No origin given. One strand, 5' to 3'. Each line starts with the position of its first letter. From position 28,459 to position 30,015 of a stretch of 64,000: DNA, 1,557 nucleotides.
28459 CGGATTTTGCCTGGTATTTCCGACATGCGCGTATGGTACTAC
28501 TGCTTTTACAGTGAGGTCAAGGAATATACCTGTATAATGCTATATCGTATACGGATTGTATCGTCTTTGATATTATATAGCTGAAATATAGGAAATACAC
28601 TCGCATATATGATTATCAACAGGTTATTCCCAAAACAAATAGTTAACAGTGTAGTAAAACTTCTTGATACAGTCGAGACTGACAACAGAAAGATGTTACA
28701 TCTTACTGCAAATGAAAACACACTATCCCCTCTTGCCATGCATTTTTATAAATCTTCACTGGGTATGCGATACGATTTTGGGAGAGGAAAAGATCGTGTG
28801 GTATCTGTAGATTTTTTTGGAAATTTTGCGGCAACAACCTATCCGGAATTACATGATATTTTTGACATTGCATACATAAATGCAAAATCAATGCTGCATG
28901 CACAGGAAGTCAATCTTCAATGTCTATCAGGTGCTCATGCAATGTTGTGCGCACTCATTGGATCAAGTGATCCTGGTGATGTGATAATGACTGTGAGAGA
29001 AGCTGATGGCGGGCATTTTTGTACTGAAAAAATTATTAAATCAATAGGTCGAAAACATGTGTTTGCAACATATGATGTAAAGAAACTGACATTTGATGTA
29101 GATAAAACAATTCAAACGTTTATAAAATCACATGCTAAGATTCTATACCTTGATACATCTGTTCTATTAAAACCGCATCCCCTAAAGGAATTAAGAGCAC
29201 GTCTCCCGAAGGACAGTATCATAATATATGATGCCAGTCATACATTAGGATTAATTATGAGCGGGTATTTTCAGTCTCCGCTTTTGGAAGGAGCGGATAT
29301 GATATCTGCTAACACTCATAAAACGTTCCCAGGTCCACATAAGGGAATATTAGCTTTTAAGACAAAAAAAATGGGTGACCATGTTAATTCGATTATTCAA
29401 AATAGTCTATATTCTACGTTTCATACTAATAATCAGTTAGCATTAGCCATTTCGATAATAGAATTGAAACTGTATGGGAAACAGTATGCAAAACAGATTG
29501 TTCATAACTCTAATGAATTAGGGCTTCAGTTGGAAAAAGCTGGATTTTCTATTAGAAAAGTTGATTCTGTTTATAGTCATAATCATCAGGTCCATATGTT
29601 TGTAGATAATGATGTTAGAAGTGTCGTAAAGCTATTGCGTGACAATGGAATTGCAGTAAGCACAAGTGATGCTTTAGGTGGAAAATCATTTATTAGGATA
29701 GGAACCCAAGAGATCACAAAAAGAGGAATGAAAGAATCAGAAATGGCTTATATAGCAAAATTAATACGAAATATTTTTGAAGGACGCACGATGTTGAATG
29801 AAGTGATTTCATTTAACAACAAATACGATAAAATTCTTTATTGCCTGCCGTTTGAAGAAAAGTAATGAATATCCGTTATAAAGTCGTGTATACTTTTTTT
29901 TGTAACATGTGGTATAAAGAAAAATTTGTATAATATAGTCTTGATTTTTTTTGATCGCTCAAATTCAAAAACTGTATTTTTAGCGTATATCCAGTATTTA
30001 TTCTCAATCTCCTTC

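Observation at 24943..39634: Amine-tailoring enzyme set inside a glycan export locus: three decarboxylases, a GS-family ligase, an SHMT-like enzyme, a class-IV aminotransferase and two methyltransferases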

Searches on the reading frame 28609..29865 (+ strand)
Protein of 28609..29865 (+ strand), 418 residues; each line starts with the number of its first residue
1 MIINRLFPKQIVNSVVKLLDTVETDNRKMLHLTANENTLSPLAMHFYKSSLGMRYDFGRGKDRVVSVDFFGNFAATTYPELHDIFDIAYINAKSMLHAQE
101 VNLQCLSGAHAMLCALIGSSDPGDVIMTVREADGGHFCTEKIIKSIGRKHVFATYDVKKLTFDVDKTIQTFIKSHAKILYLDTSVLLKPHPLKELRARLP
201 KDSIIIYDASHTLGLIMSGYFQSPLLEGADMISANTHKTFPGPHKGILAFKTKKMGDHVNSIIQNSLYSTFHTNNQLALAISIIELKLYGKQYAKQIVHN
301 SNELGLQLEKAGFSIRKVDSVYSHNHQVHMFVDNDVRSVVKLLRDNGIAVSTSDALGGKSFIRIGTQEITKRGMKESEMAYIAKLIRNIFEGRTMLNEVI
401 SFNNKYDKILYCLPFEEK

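Call 3: search_protein_families(library=pfam, proteins=[window:28609-29865:+])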
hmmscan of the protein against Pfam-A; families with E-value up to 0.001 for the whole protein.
window:28609-29865:+ (418 aa): 1 family
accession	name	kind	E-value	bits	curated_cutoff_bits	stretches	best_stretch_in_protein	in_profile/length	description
PF00464.25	SHMT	-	2.1e-21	76.5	27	1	15-386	8-399/399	Serine hydroxymethyltransferase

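Call 5: search_protein_families(library=ncbifam, proteins=[window:28609-29865:+], max_evalue=0.00001)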
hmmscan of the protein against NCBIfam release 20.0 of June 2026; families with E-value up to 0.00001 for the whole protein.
window:28609-29865:+ (418 aa): 3 families
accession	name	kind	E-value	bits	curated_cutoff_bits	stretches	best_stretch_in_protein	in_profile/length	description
TIGR04506.1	F_threo_transal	equivalog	7.2e-77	259.5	650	1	12-407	3-402/609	fluorothreonine transaldolase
NF000586.1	PRK00011.1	subfamily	4.1e-54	183.9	335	1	15-393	4-381/404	serine hydroxymethyltransferase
NF010094.0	PRK13580.1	equivalog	7.6e-12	44.6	735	1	202-395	250-450/496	glycine hydroxymethyltransferase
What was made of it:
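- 28609..29865 (+): SHMT-fold PLP enzyme, equidistant from the L-threonine transaldolase ObiH and archaeal SHMT. Predicted to be an aldolase or transaldolase that makes a beta-hydroxy-alpha-amino acid. NCBIfam fluorothreonine transaldolase 259.5 bits (cut-off 650) ranks above SHMT at 184 (cut-off 335) (call 5).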

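Call 17: find_homologous_proteins(query=window:28609-29865:+)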
Query window:28609-29865:+ (418 aa): 633 proteins with E <= 0.001 among 3807 candidates; the best 120 are listed.
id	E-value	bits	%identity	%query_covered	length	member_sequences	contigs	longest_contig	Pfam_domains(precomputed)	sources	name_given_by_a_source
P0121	3.6e-276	933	100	100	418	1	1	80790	PF00464.26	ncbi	-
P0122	2.4e-197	674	70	100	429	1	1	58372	PF00464.26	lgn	-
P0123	2.8e-172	591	64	98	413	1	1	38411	PF00464.26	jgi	jgi:glycine/serine hydroxymethyltransferase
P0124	9.4e-163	560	66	90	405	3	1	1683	PF00464.26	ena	-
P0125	1.5e-159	549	57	99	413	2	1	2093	PF00464.26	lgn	-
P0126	5.3e-159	548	60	95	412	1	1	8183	PF00464.26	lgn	-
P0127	4.4e-154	531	59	95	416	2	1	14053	PF00464.26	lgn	-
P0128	8.7e-153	527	56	98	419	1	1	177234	PF00464.26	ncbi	-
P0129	1.8e-144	500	54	99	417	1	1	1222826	PF00464.26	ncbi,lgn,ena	-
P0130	6.6e-142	491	54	99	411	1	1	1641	PF00464.26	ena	-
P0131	1.3e-137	477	53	99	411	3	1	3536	PF00464.26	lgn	-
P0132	2.3e-128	447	52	97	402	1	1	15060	PF00464.26,PF00155.28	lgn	-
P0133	1.4e-127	444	53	96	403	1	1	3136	PF00464.26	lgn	-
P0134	5.7e-127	442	53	96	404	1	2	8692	PF00464.26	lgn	-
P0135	2.2e-126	440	53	96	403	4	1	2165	PF00464.26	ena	-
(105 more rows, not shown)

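Call 18: find_encoding_contigs(protein=P0123, flank=10000, max_places=1)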
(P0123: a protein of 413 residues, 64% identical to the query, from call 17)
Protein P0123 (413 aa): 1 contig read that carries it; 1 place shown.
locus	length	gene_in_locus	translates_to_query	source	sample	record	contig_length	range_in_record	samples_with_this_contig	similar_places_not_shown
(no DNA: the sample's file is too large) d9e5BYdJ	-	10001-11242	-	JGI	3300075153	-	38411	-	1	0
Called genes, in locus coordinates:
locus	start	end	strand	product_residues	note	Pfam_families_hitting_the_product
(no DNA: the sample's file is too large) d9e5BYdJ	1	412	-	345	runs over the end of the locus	PF04055:Radical_SAM, PF13353:Fer4_12 (faint), PF13186:SPASM (weak)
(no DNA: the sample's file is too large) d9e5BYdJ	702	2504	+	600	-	PF13522:GATase_6, PF13537:GATase_7, PF00733:Asn_synthase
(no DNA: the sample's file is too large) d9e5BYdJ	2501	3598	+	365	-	PF13439:Glyco_transf_4, PF00534:Glycos_transf_1, PF13692:Glyco_trans_1_4, PF13524:Glyco_trans_1_2 (weak)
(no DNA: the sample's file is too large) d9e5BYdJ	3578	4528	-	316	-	PF00535:Glycos_transf_2, PF13641:Glyco_tranf_2_3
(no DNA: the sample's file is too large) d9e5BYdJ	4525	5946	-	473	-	PF04932:Wzy_C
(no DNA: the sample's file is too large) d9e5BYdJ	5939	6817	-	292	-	-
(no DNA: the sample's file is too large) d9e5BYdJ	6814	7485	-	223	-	PF13578:Methyltransf_24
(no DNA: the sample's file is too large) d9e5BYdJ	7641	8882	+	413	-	PF00278:Orn_DAP_Arg_deC (weak), PF02784:Orn_Arg_deC_N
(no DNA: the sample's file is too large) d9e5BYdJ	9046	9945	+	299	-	PF13578:Methyltransf_24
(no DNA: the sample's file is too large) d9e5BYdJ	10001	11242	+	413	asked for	PF00464:SHMT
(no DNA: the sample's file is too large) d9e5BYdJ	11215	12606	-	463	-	PF00282:Pyridoxal_deC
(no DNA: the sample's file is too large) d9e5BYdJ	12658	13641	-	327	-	PF00248:Aldo_ket_red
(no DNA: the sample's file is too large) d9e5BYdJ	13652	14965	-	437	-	PF04464:Glyphos_transf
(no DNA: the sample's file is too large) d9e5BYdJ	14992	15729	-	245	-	PF00483:NTP_transferase, PF12804:NTP_transf_3, PF20202:DUF6564 (weak)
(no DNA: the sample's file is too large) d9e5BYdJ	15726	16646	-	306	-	PF01209:Ubie_methyltran, PF03848:TehB (weak), PF02353:CMAS, PF13489:Methyltransf_23, PF13649:Methyltransf_25, PF13847:Methyltransf_31, PF08241:Methyltransf_11, PF08242:Methyltransf_12, +1 more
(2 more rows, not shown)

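Call 19: find_encoding_contigs(protein=P0128, flank=10000, max_places=1)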
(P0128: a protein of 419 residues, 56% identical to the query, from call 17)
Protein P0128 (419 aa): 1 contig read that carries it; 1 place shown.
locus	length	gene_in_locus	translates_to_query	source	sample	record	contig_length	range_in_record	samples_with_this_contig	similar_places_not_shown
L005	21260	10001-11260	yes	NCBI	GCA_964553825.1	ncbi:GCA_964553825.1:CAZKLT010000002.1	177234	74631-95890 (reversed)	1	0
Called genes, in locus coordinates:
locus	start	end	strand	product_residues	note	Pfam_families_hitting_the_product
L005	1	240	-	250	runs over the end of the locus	PF03808:Glyco_tran_WecG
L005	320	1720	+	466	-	-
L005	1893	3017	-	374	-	PF01041:DegT_DnrJ_EryC1, PF01053:Cys_Met_Meta_PP (weak)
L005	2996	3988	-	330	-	PF01408:GFO_IDH_MocA, PF02894:GFO_IDH_MocA_C, PF22725:GFO_IDH_MocA_C3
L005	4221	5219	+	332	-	PF13692:Glyco_trans_1_4, PF13524:Glyco_trans_1_2 (weak)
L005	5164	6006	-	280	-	PF00535:Glycos_transf_2, PF10111:Glyco_tranf_2_2 (weak), PF13641:Glyco_tranf_2_3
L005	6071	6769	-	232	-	PF13578:Methyltransf_24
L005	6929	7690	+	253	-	PF13578:Methyltransf_24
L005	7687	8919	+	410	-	PF02784:Orn_Arg_deC_N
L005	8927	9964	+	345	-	PF00155:Aminotran_1_2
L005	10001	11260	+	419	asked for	PF00464:SHMT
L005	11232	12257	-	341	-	PF00248:Aldo_ket_red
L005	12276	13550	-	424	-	PF04464:Glyphos_transf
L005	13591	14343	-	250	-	PF00483:NTP_transferase, PF12804:NTP_transf_3, PF20202:DUF6564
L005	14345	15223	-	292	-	PF01209:Ubie_methyltran, PF02353:CMAS, PF03848:TehB, PF13489:Methyltransf_23, PF13847:Methyltransf_31, PF08241:Methyltransf_11, PF08242:Methyltransf_12, PF13649:Methyltransf_25, +2 more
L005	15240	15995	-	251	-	PF00005:ABC_tran, PF13304:AAA_21 (weak)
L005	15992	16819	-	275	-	PF01061:ABC2_membrane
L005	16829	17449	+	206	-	PF02397:Bac_transf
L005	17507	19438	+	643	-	-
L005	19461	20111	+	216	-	-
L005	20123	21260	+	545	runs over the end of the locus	PF23981:DUF7305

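Call 20: find_encoding_contigs(protein=P0129, flank=10000, max_places=1)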
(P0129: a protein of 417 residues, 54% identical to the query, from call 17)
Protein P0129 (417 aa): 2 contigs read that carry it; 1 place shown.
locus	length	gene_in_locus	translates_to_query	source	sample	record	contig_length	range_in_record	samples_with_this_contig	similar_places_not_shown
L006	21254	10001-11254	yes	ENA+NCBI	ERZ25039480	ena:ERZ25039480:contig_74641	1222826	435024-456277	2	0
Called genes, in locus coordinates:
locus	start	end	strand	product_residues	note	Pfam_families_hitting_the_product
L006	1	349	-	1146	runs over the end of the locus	PF03808:Glyco_tran_WecG, PF13570:Beta-prop_ACSF4, PF01011:PQQ (faint), PF13360:PQQ_2, PF13570:Beta-prop_ACSF4, PF13360:PQQ_2, PF16586:DUF5060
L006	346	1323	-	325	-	PF01073:3Beta_HSD, PF01370:Epimerase, PF02719:Polysacc_synt_2 (faint), PF07993:NAD_binding_4 (weak), PF16363:GDP_Man_Dehyd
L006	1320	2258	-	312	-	PF00535:Glycos_transf_2, PF13641:Glyco_tranf_2_3 (faint)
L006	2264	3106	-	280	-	-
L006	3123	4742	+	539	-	-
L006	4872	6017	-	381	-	PF00155:Aminotran_1_2 (faint), PF00266:Aminotran_5 (faint), PF01041:DegT_DnrJ_EryC1, PF01053:Cys_Met_Meta_PP (weak)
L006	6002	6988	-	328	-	PF01408:GFO_IDH_MocA, PF02894:GFO_IDH_MocA_C, PF22725:GFO_IDH_MocA_C3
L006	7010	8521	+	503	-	PF04932:Wzy_C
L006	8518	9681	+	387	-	PF00534:Glycos_transf_1 (weak), PF13692:Glyco_trans_1_4 (weak)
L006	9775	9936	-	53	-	-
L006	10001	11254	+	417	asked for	PF00464:SHMT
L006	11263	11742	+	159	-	PF07883:Cupin_2 (weak)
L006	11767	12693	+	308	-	PF00535:Glycos_transf_2, PF10111:Glyco_tranf_2_2 (faint), PF13641:Glyco_tranf_2_3, PF13632:Glyco_trans_2_3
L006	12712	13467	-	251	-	PF00005:ABC_tran, PF13304:AAA_21 (faint)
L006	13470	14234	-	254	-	PF01061:ABC2_membrane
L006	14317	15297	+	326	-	PF00248:Aldo_ket_red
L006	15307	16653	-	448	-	PF00282:Pyridoxal_deC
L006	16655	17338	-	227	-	PF13578:Methyltransf_24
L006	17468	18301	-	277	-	PF01063:Aminotran_4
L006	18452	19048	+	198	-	PF02397:Bac_transf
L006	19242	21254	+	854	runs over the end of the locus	-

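Call 23: find_related_loci(query=A1, collection=genome_contigs, flank=10000)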
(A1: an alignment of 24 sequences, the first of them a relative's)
Query A1 (418 aa) in genome_contigs; peptide patterns used: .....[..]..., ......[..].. (x = any residue, [..] = any of these).
200 stretches matched a pattern; 179 encode a relative of the query (tblastn E <= 1e-3); the best 80 are kept; 80 distinct loci.
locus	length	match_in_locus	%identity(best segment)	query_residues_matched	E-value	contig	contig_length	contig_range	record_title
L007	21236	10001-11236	58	3-415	3e-171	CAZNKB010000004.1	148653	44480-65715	MAG TPA_asm: uncultured Gammaproteobacteria bacterium isolate SRP173033_co3_60 genome assembly, contig: NODE_46_length_1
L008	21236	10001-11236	56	3-415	3e-158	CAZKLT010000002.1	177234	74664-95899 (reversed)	MAG TPA_asm: uncultured Gammaproteobacteria bacterium isolate SRP237561_co1_402 genome assembly, contig: NODE_83_length_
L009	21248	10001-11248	54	3-418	2e-153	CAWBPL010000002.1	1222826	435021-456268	MAG: Candidatus Gottesmanbacteria bacterium isolate MFD01476.bin.2.135 genome assembly, contig: contig_74641, whole geno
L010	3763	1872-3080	52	9-413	1e-138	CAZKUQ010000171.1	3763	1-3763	MAG TPA_asm: uncultured Coxiellaceae bacterium isolate SRP011637_co1_113 genome assembly, contig: NODE_11233_length_3763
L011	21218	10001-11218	50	7-413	2e-130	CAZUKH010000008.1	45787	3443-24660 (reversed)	MAG TPA_asm: uncultured Candidatus Saccharibacteria bacterium isolate SRP290908_co1_393 genome assembly, contig: NODE_85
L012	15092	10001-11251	49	1-416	1e-128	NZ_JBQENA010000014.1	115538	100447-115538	Paenibacillus sp. 22594 scaffold14, whole genome shotgun sequence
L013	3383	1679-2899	48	12-418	1e-126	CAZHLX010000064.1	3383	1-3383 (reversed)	MAG TPA_asm: uncultured Pseudomonadales bacterium isolate SRP167671_co2_247 genome assembly, contig: NODE_30739_length_3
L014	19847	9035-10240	49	9-411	3e-122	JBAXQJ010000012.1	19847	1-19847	MAG: bacterium isolate ELA554 MAG554_12, whole genome shotgun sequence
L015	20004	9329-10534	49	9-411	3e-122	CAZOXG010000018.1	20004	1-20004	MAG TPA_asm: uncultured Candidatus Saccharibacteria bacterium isolate SRP142039_co1_284 genome assembly, contig: NODE_19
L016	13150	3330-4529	47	12-411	4e-118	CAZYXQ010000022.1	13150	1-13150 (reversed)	MAG TPA_asm: uncultured Gammaproteobacteria bacterium isolate binchicken_co22_138 genome assembly, contig: NODE_4943_len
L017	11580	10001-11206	46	12-413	3e-117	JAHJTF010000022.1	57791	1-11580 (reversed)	MAG: Patescibacteria group bacterium isolate OS_PC_MetaG.mb.40 OS_PC_MetaG.mb.40_k141_328703, whole genome shotgun seque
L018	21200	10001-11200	45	12-411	6e-114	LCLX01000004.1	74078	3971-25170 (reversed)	MAG: Microgenomates group bacterium GW2011_GWC1_46_15 UX36_C0004, whole genome shotgun sequence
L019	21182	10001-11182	48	23-413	3e-114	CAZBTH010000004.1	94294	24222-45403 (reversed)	MAG TPA_asm: uncultured Gammaproteobacteria bacterium isolate SRP062349_co2_276 genome assembly, contig: NODE_145_length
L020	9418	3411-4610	46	12-411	2e-113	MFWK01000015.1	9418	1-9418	MAG: Candidatus Nomurabacteria bacterium RIFOXYD2_FULL_35_12 rifoxyd2_full_scaffold_2726, whole genome shotgun sequence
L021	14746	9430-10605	47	23-413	4e-113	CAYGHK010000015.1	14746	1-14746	MAG TPA_asm: uncultured Candidatus Saccharibacteria bacterium isolate ERP113451_co1_206 genome assembly, contig: NODE_47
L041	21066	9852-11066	46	12-413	4e-107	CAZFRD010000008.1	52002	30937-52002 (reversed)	MAG TPA_asm: uncultured Pseudomonadales bacterium isolate SRP192515_co1_183 genome assembly, contig: NODE_450_length_520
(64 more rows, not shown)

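Call 29: search_solved_structures(query=window:28609-29865:+, max_evalue=1e-10)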
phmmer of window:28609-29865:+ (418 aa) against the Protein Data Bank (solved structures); distinct sequences matched with E-value up to 1e-10: 36.
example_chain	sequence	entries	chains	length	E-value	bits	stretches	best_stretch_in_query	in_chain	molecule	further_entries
7k34_A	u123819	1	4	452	1.7e-43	152.5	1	30-395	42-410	Threonine aldolase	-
4bhd_A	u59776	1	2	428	4.6e-41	144.5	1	92-393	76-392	SERINE HYDROXYMETHYLTRANSFERASE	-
4uqv_A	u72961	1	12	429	4.6e-41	144.5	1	92-393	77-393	SERINE HYDROXYMETHYLTRANSFERASE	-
9boh_A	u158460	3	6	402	1.1e-18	70.8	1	84-393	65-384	Serine hydroxymethyltransferase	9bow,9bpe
10yn_A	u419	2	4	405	1.1e-18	70.8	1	83-393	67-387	Serine hydroxymethyltransferase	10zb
8ssy_A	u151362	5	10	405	1.1e-18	70.8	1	83-393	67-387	Serine hydroxymethyltransferase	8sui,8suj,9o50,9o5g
2dkj_A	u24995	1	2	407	1.1e-18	70.8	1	83-393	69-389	serine hydroxymethyltransferase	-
4j5u_A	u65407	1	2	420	1.2e-18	70.7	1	29-394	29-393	Serine hydroxymethyltransferase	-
6ymd_A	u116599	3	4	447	1.3e-17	67.3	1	26-388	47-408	Serine hydroxymethyltransferase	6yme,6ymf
7v3d_A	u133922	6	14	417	5.2e-17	65.3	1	84-391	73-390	Serine hydroxymethyltransferase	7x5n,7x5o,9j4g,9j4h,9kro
3n0l_A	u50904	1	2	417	1.3e-16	64.1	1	83-399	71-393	Serine hydroxymethyltransferase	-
3pgy_A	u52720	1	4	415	1.1e-15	61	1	86-387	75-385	Serine hydroxymethyltransferase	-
2vmv_A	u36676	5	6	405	1.6e-15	60.5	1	81-389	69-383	SERINE HYDROXYMETHYLTRANSFERASE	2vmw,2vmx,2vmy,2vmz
4mso_A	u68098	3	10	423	4.4e-15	59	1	13-392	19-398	Serine hydroxymethyltransferase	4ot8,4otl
4n0w_A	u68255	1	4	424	4.5e-15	59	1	13-392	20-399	Serine hydroxymethyltransferase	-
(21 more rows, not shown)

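Call 36: search_solved_structures(query=window:28609-29865:+, max_evalue=1e-18, show_alignments=4)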
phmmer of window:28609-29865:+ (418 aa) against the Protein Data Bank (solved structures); distinct sequences matched with E-value up to 1e-18: 3.
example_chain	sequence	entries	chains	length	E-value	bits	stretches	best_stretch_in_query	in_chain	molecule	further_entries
7k34_A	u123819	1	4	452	1.7e-43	152.5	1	30-395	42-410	Threonine aldolase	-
4bhd_A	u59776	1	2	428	4.6e-41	144.5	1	92-393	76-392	SERINE HYDROXYMETHYLTRANSFERASE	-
4uqv_A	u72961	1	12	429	4.6e-41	144.5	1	92-393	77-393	SERINE HYDROXYMETHYLTRANSFERASE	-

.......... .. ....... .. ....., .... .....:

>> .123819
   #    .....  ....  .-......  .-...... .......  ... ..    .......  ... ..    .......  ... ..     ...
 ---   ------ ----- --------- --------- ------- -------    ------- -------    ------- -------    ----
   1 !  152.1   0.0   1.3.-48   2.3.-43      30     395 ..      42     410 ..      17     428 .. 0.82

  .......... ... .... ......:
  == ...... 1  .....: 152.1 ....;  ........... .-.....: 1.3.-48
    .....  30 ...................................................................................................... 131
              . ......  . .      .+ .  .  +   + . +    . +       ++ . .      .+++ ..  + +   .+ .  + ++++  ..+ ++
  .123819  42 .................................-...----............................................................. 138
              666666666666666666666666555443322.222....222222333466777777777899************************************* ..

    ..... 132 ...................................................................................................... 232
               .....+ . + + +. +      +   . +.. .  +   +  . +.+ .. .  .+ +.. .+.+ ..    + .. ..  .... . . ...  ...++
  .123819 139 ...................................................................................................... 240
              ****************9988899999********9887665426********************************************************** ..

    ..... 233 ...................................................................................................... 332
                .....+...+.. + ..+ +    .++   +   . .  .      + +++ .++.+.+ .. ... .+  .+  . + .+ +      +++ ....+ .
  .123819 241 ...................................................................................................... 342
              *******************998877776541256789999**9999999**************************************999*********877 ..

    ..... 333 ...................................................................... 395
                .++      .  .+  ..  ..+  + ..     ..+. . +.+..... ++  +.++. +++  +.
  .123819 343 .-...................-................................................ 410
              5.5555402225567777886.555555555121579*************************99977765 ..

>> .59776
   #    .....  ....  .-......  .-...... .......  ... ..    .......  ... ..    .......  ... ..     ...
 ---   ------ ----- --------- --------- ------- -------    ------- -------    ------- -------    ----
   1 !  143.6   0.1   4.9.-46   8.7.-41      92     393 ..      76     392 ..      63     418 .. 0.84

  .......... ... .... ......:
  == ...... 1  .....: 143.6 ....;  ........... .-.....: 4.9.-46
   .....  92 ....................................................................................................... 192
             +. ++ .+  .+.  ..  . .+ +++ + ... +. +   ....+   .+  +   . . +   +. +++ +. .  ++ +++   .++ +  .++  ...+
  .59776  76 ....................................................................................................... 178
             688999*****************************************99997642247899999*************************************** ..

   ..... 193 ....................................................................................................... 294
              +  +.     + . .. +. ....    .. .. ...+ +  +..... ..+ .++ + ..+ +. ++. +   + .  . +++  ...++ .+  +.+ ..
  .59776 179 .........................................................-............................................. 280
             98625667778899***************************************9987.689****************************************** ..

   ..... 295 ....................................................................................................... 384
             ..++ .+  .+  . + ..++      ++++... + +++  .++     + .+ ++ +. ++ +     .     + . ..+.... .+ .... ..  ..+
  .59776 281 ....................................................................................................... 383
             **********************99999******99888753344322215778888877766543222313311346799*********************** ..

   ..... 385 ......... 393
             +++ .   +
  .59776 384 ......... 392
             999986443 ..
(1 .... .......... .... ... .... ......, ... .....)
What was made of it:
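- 28609..29865 (+): PDB: ObiH 7K34 152 bits, M. jannaschii SHMT 144 bits, all others <=71 (calls 29, 36).
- On Serine hydroxymethyltransferase GlyA: Residues 54-80 read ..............., and the HMMER alignment to M. jannaschii SHMT starts only at residue 92 (call 36).
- The SHMT-like enzyme lacks the canonical folate-loop motif (call 36).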
